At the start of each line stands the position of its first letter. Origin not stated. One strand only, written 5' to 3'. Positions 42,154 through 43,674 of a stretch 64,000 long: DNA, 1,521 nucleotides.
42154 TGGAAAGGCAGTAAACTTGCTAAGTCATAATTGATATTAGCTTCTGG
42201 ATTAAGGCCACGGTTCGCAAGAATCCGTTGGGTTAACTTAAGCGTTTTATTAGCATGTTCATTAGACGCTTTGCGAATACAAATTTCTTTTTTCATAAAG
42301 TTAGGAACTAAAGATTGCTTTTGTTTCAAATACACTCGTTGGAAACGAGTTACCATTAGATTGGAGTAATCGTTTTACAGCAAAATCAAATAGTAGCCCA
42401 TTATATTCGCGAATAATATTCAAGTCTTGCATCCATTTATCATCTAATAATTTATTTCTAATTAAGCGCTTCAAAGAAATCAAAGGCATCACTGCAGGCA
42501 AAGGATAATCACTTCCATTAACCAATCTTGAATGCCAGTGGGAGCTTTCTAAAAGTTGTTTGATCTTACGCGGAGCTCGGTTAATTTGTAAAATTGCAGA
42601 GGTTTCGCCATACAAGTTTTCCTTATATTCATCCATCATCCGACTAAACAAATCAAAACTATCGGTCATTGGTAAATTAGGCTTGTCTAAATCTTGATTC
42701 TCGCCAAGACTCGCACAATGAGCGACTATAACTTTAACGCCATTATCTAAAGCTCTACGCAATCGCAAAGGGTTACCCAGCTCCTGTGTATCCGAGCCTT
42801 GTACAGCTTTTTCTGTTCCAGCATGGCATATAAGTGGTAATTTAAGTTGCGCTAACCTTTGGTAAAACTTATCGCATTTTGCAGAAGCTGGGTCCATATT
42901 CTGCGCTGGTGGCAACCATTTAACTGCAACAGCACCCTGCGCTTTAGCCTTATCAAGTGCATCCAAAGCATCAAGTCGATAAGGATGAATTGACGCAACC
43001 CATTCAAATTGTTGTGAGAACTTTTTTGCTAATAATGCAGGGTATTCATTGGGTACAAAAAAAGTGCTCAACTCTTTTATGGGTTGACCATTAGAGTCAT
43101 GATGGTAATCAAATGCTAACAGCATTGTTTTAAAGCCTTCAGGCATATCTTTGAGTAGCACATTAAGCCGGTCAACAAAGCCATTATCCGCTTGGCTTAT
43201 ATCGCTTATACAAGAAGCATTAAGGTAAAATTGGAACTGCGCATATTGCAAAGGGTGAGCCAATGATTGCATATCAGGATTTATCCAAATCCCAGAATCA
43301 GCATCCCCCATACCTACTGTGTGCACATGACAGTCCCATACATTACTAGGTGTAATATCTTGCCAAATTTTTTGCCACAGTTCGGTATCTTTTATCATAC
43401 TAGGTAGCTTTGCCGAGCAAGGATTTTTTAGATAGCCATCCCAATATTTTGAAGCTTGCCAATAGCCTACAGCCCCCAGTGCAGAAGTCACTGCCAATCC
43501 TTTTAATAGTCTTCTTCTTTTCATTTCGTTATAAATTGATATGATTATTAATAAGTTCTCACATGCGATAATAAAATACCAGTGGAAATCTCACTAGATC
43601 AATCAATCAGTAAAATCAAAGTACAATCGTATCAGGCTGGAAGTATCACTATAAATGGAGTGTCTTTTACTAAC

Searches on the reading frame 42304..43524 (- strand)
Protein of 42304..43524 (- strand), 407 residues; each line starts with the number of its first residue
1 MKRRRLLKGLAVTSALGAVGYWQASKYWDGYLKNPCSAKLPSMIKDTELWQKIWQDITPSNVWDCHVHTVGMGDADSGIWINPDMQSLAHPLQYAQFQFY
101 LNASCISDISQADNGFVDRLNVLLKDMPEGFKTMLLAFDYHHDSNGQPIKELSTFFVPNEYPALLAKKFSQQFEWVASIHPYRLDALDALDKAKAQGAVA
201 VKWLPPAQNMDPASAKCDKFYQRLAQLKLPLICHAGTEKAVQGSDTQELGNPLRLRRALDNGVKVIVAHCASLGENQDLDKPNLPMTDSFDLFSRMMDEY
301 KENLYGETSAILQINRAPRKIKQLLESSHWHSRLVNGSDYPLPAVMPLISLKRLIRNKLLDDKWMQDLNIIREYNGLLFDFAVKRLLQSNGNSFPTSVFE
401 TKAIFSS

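Call 41: search_protein_families(library=pfam, proteins=[window:42304-43524:-], max_evalue=0.001)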
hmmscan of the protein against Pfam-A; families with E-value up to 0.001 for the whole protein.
window:42304-43524:- (407 aa): 1 family
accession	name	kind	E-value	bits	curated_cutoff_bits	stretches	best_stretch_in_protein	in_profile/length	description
PF04909.20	Amidohydro_2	-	1.1e-07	32.3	26.4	1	154-343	62-250/289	Amidohydrolase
